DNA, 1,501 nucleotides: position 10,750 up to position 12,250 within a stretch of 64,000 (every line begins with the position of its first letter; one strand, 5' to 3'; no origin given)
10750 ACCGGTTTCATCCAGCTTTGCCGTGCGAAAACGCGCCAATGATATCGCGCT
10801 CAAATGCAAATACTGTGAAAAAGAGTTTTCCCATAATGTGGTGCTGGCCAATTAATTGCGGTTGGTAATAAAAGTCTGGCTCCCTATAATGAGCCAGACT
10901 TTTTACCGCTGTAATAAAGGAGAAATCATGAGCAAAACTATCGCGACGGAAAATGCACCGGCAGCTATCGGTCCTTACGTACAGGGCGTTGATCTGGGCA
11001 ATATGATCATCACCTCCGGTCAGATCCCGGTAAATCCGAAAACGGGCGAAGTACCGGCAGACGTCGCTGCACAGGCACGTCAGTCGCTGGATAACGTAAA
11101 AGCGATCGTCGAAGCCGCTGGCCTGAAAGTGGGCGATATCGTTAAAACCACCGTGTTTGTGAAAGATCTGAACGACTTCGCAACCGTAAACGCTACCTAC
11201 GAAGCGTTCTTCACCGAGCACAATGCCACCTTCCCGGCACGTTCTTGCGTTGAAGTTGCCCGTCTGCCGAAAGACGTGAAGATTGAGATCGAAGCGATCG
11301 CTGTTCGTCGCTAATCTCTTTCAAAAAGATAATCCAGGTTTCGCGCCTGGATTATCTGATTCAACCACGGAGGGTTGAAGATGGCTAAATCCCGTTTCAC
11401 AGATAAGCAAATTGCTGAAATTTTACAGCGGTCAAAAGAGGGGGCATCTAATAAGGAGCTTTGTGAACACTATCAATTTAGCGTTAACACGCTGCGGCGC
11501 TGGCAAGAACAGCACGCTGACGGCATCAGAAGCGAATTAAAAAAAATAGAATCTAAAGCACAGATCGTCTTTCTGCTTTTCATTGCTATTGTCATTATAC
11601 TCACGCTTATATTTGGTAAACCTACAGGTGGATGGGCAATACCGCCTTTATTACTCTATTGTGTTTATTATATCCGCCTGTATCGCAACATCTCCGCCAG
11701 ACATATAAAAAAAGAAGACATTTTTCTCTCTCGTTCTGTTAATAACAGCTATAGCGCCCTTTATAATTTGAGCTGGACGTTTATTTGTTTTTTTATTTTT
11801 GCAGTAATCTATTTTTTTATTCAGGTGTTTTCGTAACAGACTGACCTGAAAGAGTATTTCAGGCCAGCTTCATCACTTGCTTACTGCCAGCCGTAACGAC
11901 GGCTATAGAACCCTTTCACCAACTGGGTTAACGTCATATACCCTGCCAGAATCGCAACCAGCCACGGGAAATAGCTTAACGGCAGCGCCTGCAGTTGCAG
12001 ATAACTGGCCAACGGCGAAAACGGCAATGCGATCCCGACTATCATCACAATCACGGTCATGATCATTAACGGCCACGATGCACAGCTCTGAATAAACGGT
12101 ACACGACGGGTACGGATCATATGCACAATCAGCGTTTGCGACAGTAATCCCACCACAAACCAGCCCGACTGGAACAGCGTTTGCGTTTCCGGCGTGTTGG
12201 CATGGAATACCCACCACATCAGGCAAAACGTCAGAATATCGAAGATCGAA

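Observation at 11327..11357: Perfect 12-bp stem-loop without a U-tract downstream of ridA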

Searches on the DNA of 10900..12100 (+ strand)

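Call 5: search_dna_similar(query=window:10900-12100:+, collection=ecoli_genomes, mode=near, rows=spread, max_rows=30)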
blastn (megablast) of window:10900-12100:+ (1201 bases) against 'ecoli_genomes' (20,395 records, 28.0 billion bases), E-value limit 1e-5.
Records with a match: 5424; places in all: 5731; records where one place covers at least 80% of the query: 440.
Genomes with a match: 5424 of 5426; with a place that covers at least 80% of the query: 440. Places per genome that has any: lowest 1, median 1, highest 2. On chromosomes: 5727 places; on plasmids: 4.
Best place of each record, by identity: >=99% 10; 95-99% 5016; 90-95% 398.
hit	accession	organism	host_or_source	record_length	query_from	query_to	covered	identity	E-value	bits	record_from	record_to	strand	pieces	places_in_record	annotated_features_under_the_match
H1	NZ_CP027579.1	Escherichia coli strain 2013C-4282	Homo sapiens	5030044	1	1201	100%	100.0%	0e+0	2218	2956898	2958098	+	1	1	transposase | ridA: 2-iminobutanoate/2-iminopropanoate deaminase | mgtA: magnesium-translocating P-type ATPase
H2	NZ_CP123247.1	Escherichia coli strain YZMc10-2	chicken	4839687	1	1200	100%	94.9%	0e+0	1877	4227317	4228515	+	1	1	transposase | ridA: 2-iminobutanoate/2-iminopropanoate deaminase | mgtA: magnesium-translocating P-type ATPase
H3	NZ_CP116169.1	Escherichia coli strain DETEC-P1056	ICU patient rectal swab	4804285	1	1200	100%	94.8%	0e+0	1873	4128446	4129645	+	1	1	transposase | ridA: 2-iminobutanoate/2-iminopropanoate deaminase | mgtA: magnesium-translocating P-type ATPase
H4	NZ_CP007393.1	Escherichia coli strain ST2747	-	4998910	1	1201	53%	98.0%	0e+0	1107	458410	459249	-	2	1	ridA: 2-iminobutanoate/2-iminopropanoate deaminase | mgtA: magnesium-translocating P-type ATPase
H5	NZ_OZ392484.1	Escherichia coli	Gallus gallus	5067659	1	1201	53%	98.0%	0e+0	1107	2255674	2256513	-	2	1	ridA: enamine/imine deaminase | mgtA: magnesium-translocating P-type ATPase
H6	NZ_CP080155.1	Escherichia coli strain PK8261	chicken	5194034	1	1200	53%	97.8%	0e+0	1100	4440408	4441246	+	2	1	ridA: 2-iminobutanoate/2-iminopropanoate deaminase | mgtA: magnesium-translocating P-type ATPase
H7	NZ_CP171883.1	Escherichia coli strain STECUZB006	Homo sapiens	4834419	1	1200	53%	97.8%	0e+0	1100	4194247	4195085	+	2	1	ridA: 2-iminobutanoate/2-iminopropanoate deaminase | mgtA: magnesium-translocating P-type ATPase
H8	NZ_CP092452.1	Escherichia coli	wastewater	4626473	1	1200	53%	97.5%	0e+0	1089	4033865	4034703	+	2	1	ridA: 2-iminobutanoate/2-iminopropanoate deaminase | mgtA: magnesium-translocating P-type ATPase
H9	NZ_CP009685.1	Escherichia coli str. K-12 substr. MG1655 strain K-12 ...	ATCC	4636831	1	1200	53%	97.5%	0e+0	1089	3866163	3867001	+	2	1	ridA: 2-iminobutanoate/2-iminopropanoate deaminase | mgtA: magnesium-translocating P-type ATPase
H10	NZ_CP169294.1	Escherichia coli strain MG1655-pvir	not collected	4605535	1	1200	53%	97.5%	0e+0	1089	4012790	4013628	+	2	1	ridA: 2-iminobutanoate/2-iminopropanoate deaminase | mgtA: magnesium-translocating P-type ATPase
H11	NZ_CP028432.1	Escherichia coli strain RM9975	Corvus brachyrhynchos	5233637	1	1200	53%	97.5%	0e+0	1089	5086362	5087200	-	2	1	ridA: 2-iminobutanoate/2-iminopropanoate deaminase | mgtA: magnesium-translocating P-type ATPase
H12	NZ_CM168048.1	Escherichia coli strain UC4315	not applicable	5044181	1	1200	53%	97.5%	0e+0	1089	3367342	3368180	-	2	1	ridA: 2-iminobutanoate/2-iminopropanoate deaminase | mgtA: magnesium-translocating P-type ATPase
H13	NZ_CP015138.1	Escherichia coli strain Ecol_732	Homo sapiens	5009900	1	1200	53%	97.3%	0e+0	1084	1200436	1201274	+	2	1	ridA: 2-iminobutanoate/2-iminopropanoate deaminase | mgtA: magnesium-translocating P-type ATPase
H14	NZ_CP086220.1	Escherichia coli strain 779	Homo sapiens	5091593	1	1200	53%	97.3%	0e+0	1084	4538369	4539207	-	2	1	ridA: 2-iminobutanoate/2-iminopropanoate deaminase | mgtA: magnesium-translocating P-type ATPase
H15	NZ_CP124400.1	Escherichia coli strain AVS0528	wastewater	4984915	1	1200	53%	97.3%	0e+0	1084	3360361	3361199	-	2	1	ridA: 2-iminobutanoate/2-iminopropanoate deaminase | mgtA: magnesium-translocating P-type ATPase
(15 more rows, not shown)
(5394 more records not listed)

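Call 6: get_annotated_region(hit=H9, flank=500)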
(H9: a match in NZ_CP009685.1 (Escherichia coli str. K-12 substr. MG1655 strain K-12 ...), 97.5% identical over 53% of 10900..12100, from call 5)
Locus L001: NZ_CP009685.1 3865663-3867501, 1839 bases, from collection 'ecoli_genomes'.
description: Escherichia coli str. K-12 substr. MG1655 strain K-12 chromosome, complete genome
organism: Escherichia coli str. K-12 substr. MG1655 strain K-12 substr. MG1655 (NCBI taxid 511145)
replicon: chromosome; assembly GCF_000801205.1
host: -; source: ATCC; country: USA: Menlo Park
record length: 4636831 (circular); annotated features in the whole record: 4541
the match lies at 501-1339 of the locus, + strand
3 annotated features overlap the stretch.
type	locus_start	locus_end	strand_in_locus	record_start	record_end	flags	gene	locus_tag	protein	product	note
CDS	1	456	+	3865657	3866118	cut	pyrI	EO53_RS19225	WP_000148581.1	aspartate carbamoyltransferase regulatory subunit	-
CDS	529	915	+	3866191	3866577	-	ridA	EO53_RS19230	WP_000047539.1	2-iminobutanoate/2-iminopropanoate deaminase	-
CDS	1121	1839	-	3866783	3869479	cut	mgtA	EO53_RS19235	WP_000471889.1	magnesium-translocating P-type ATPase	-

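Call 7: get_annotated_region(hit=H1, flank=500)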
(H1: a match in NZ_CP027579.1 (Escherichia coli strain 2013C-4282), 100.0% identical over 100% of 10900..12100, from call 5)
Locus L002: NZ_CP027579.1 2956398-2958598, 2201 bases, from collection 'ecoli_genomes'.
description: Escherichia coli strain 2013C-4282 chromosome, complete genome
organism: Escherichia coli strain 2013C-4282 (NCBI taxid 562)
replicon: chromosome; assembly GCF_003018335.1
host: Homo sapiens; source: stool; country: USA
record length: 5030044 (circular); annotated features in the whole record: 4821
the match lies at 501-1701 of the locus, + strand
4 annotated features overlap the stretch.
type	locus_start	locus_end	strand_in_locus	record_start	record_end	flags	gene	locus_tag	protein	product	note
CDS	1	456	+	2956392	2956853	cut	pyrI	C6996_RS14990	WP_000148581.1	aspartate carbamoyltransferase regulatory subunit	-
CDS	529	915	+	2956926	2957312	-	ridA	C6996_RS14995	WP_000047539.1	2-iminobutanoate/2-iminopropanoate deaminase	-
CDS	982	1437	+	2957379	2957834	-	-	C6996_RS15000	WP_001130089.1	transposase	-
CDS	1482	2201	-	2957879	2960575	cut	mgtA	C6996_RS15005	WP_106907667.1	magnesium-translocating P-type ATPase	-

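Call 8: get_annotated_region(hit=H2, flank=500)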
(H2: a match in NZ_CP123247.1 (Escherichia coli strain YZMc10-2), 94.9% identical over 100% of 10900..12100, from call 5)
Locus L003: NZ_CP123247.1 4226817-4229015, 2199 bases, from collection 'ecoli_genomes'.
description: Escherichia coli strain YZMc10-2 chromosome, complete genome
organism: Escherichia coli strain YZMc10-2 (NCBI taxid 562)
replicon: chromosome; assembly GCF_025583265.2
host: chicken; source: feces; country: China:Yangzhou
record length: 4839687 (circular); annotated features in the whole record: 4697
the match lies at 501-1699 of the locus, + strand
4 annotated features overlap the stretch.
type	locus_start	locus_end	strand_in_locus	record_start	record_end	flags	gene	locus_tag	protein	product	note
CDS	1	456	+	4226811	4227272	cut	pyrI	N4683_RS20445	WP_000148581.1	aspartate carbamoyltransferase regulatory subunit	-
CDS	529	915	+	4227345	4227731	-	ridA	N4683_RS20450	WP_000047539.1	2-iminobutanoate/2-iminopropanoate deaminase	-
CDS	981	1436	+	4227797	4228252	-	-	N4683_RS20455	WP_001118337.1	transposase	-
CDS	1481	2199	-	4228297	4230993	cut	mgtA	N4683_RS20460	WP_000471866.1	magnesium-translocating P-type ATPase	-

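Call 17: search_dna_similar(query=window:11285-11400:+, collection=ecoli_genomes, mode=distant, rows=spread, max_rows=40)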
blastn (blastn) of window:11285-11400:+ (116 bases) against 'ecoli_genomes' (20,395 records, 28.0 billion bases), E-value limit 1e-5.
Records with a match: 5407; places in all: 5408; records where one place covers at least 80% of the query: 442.
Genomes with a match: 5407 of 5426; with a place that covers at least 80% of the query: 442. Places per genome that has any: lowest 1, median 1, highest 2. On chromosomes: 5405 places; on plasmids: 3.
Best place of each record, by identity: >=99% 5010; 95-99% 3; 90-95% 394.
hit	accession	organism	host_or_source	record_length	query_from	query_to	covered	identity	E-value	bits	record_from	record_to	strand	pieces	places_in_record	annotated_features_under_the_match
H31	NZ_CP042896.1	Escherichia coli strain CFSAN061771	missing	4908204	1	116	100%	100.0%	1e-51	210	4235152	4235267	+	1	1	ridA: 2-iminobutanoate/2-iminopropanoate deaminase | transposase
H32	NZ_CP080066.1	Escherichia coli strain 19SZHZ803Rt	Homo sapiens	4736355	1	116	100%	92.2%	4e-38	166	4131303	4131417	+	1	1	ridA: 2-iminobutanoate/2-iminopropanoate deaminase | transposase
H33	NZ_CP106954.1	Escherichia coli strain T43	Homo sapiens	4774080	1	116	100%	92.2%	4e-38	166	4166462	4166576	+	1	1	ridA: 2-iminobutanoate/2-iminopropanoate deaminase | transposase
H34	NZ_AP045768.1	Escherichia coli strain 23CRST010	Homo sapiens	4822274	1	116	100%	92.2%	4e-38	166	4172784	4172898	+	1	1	ridA: 2-iminobutanoate/2-iminopropanoate deaminase | transposase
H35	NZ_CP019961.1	Escherichia coli strain HKUOPY1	Ailuropoda melanoleuca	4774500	1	33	28%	100.0%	1e-6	61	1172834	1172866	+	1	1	ridA: 2-iminobutanoate/2-iminopropanoate deaminase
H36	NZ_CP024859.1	Escherichia coli strain AR_0014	missing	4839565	1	33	28%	100.0%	1e-6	61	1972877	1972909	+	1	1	ridA: 2-iminobutanoate/2-iminopropanoate deaminase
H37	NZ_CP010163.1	Escherichia coli strain H2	not applicable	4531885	1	33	28%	100.0%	1e-6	61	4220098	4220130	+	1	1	ridA: 2-iminobutanoate/2-iminopropanoate deaminase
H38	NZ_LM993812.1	Escherichia coli strain K-12 substr. HMS174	-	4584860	1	33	28%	100.0%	1e-6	61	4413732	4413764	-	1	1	ridA: 2-iminobutanoate/2-iminopropanoate deaminase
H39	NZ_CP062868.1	Escherichia coli strain Res13-Lact-PEB01-20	Sus scrofa domesticus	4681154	1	33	28%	100.0%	1e-6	61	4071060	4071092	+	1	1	ridA: 2-iminobutanoate/2-iminopropanoate deaminase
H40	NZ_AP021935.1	Escherichia coli strain WP2-W18-ESBL-10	-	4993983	1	33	28%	100.0%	1e-6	61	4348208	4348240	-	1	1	ridA: 2-iminobutanoate/2-iminopropanoate deaminase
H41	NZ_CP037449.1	Escherichia coli strain ATCC 25922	missing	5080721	1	33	28%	100.0%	1e-6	61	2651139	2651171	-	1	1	ridA: 2-iminobutanoate/2-iminopropanoate deaminase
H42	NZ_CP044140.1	Escherichia coli O157 strain AR-0430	missing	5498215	1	33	28%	100.0%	1e-6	61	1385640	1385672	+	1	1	ridA: 2-iminobutanoate/2-iminopropanoate deaminase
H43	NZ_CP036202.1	Escherichia coli strain L725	Homo sapiens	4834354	1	33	28%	100.0%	1e-6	61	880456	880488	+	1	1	ridA: 2-iminobutanoate/2-iminopropanoate deaminase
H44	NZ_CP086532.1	Escherichia coli strain Ec-042-T5-ESBL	Homo sapiens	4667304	1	33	28%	100.0%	1e-6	61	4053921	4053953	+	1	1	ridA: 2-iminobutanoate/2-iminopropanoate deaminase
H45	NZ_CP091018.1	Escherichia coli strain STEC307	mutton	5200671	1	33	28%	100.0%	1e-6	61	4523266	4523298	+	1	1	ridA: 2-iminobutanoate/2-iminopropanoate deaminase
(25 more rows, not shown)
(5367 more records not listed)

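Call 37: search_dna_similar(query=window:11322-11362:+, collection=ecoli_genomes, mode=distant, max_evalue=10, rows=spread, max_rows=25)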
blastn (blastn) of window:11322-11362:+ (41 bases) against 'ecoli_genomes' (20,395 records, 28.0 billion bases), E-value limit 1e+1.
Records with a match: 442; places in all: 442; records where one place covers at least 80% of the query: 442.
Genomes with a match: 442 of 5426; with a place that covers at least 80% of the query: 442. Places per genome that has any: lowest 1, median 1, highest 1. On chromosomes: 441 places; on plasmids: 1.
Best place of each record, by identity: >=99% 48; 90-95% 355; 80-90% 39.
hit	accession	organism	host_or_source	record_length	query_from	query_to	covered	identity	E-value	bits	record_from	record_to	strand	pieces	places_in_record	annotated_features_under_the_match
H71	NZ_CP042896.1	Escherichia coli strain CFSAN061771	missing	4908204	1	41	100%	100.0%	7e-12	75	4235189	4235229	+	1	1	none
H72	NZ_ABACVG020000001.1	Escherichia coli strain 2020CK-00188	Homo sapiens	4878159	1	41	100%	100.0%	7e-12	75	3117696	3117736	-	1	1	none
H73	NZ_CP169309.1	Escherichia coli strain MFDS1019527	cattle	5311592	1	41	100%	100.0%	7e-12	75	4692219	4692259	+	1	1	none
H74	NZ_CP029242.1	Escherichia coli strain ECCRA-119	feces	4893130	4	41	93%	92.1%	7e-6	56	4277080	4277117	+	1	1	none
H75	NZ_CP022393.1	Escherichia coli strain E62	rat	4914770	4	41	93%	92.1%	7e-6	56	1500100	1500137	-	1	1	none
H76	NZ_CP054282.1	Escherichia coli strain IDR1900005638-01-02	Homo sapiens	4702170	4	41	93%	92.1%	7e-6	56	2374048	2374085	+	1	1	none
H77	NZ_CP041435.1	Escherichia coli strain STEC309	patient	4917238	4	41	93%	92.1%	7e-6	56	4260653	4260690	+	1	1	none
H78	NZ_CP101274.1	Escherichia coli strain EC21Z-014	Homo sapiens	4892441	4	41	93%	92.1%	7e-6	56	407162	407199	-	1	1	none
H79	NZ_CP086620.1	Escherichia coli strain RIVM_C039205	Homo sapiens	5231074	4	41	93%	92.1%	7e-6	56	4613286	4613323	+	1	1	none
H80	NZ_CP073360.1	Escherichia coli strain EC11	urine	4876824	4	41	93%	92.1%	7e-6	56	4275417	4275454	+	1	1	none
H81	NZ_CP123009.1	Escherichia coli O155 strain NWU_3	Bos taurus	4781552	4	41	93%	92.1%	7e-6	56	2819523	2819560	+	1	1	none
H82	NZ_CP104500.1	Escherichia coli strain E9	Poultry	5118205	4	41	93%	92.1%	7e-6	56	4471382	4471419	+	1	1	none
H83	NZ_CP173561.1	Escherichia coli strain 98201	Homo sapiens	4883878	4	41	93%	92.1%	7e-6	56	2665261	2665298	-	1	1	none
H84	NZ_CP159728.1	Escherichia coli strain Z22-6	hospital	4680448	4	41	93%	92.1%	7e-6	56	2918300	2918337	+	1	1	none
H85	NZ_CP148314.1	Escherichia coli strain Z1323MEC0002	Mammal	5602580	4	41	93%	92.1%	7e-6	56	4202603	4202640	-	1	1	none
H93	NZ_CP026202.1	Escherichia coli strain ECONIH5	-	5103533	4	41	93%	89.5%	8e-5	52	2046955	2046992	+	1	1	none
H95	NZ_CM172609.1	Escherichia coli strain ExPEC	Mussels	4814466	4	41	93%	89.5%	8e-5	52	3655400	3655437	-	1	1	none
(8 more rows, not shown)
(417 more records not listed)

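Call 39: get_annotated_region(hit=H93, flank=100)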
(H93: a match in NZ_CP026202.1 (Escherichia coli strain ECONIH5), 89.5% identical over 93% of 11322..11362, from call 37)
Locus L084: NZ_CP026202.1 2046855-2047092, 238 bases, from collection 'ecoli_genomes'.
description: Escherichia coli strain ECONIH5 chromosome, complete genome
organism: Escherichia coli strain ECONIH5 (NCBI taxid 562)
replicon: chromosome; assembly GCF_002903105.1
host: -; source: -; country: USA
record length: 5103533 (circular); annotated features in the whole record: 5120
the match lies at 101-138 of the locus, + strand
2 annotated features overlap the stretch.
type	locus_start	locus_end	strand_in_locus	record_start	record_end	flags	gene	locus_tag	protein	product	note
CDS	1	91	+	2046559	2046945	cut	ridA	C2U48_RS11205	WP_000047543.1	2-iminobutanoate/2-iminopropanoate deaminase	-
CDS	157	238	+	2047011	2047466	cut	-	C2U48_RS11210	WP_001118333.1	transposase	-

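Call 40: get_annotated_region(hit=H95, flank=100)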
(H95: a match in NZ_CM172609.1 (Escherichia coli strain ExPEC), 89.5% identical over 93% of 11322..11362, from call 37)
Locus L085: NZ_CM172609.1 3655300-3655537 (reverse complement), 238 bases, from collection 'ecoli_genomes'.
description: Escherichia coli strain ExPEC chromosome, whole genome shotgun sequence
organism: Escherichia coli strain ExPEC (NCBI taxid 562)
replicon: chromosome; assembly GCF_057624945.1
host: -; source: Mussels; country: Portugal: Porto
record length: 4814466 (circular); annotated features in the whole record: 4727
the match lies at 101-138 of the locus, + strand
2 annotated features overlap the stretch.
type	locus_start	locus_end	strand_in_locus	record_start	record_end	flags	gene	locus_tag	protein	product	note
CDS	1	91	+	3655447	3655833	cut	ridA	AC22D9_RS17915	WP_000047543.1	2-iminobutanoate/2-iminopropanoate deaminase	-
CDS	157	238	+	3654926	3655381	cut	-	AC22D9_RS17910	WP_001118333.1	transposase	-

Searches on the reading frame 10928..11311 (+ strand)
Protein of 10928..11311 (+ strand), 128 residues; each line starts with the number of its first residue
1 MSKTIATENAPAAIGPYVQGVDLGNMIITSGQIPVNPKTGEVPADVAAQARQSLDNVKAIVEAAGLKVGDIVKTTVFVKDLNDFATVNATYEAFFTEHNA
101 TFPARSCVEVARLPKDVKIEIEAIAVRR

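Call 14: find_related_loci(query=window:10928-11311:+, collection=genome_contigs, flank=1500)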
Query window:10928-11311:+ (128 aa) in genome_contigs; peptide patterns used: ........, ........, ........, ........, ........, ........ (x = any residue, [..] = any of these).
600 stretches matched a pattern (row limit reached: there are more); 543 encode a relative of the query (tblastn E <= 1e-3); the best 80 are kept; 80 distinct loci.
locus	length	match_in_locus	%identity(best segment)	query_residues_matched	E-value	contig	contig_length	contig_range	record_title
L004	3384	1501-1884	100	1-128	8e-83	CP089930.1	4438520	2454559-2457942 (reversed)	Escherichia coli strain E69 chromosome, complete genome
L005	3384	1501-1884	99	1-128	2e-82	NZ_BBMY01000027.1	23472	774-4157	Escherichia albertii NBRC 107761 = DSM 17582 strain NBRC 107761, whole genome shotgun sequence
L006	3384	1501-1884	99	1-128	2e-82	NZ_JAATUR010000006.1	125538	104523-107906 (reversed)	Escherichia coli strain SCPM-O-B-8794 6length=125538, whole genome shotgun sequence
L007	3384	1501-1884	97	1-128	5e-81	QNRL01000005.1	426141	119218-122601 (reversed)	Pseudocitrobacter faecalis strain DSM 27453 Ga0244571_105, whole genome shotgun sequence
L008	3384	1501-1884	96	1-128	3e-80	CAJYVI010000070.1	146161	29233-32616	MAG: uncultured Pseudocitrobacter sp. isolate SP260_1_metabat2_genome_mining.39 genome assembly, contig: k127_19436, who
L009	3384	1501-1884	96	1-128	3e-80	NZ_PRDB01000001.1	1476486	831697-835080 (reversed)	Klebsiella michiganensis strain DSM 25444 contig_1, whole genome shotgun sequence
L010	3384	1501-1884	95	1-128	6e-80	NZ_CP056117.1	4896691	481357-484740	Enterobacter cloacae strain DSM 26481 chromosome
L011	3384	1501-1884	96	1-128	6e-80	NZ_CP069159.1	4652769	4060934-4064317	Citrobacter sp. R56 chromosome, complete genome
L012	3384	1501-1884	96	1-128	6e-80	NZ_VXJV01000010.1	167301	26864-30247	Salmonella enterica subsp. diarizonae strain CCUG 30040T contig_0000010, whole genome shotgun sequence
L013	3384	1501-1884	95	1-128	1e-79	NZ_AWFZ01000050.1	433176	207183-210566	Siccibacter turicensis LMG 23730 strain LMG23730T contig101, whole genome shotgun sequence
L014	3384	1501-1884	96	1-128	6e-80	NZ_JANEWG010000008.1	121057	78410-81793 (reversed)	Citrobacter sp. Awk 4 510132-22-8, whole genome shotgun sequence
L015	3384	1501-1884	95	1-128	2e-79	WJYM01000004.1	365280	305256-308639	Enterobacteriaceae bacterium RIT691 4, whole genome shotgun sequence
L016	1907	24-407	95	1-128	1e-80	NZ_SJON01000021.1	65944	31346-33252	Enterobacter quasihormaechei strain WCHEQ120003 21, whole genome shotgun sequence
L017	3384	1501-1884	95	1-128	3e-79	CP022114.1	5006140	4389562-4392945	Kluyvera genomosp. 3 strain YDC799 chromosome, complete genome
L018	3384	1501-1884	95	1-128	2e-79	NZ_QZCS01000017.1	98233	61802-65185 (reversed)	Enterobacter chuandaensis strain 090028 17, whole genome shotgun sequence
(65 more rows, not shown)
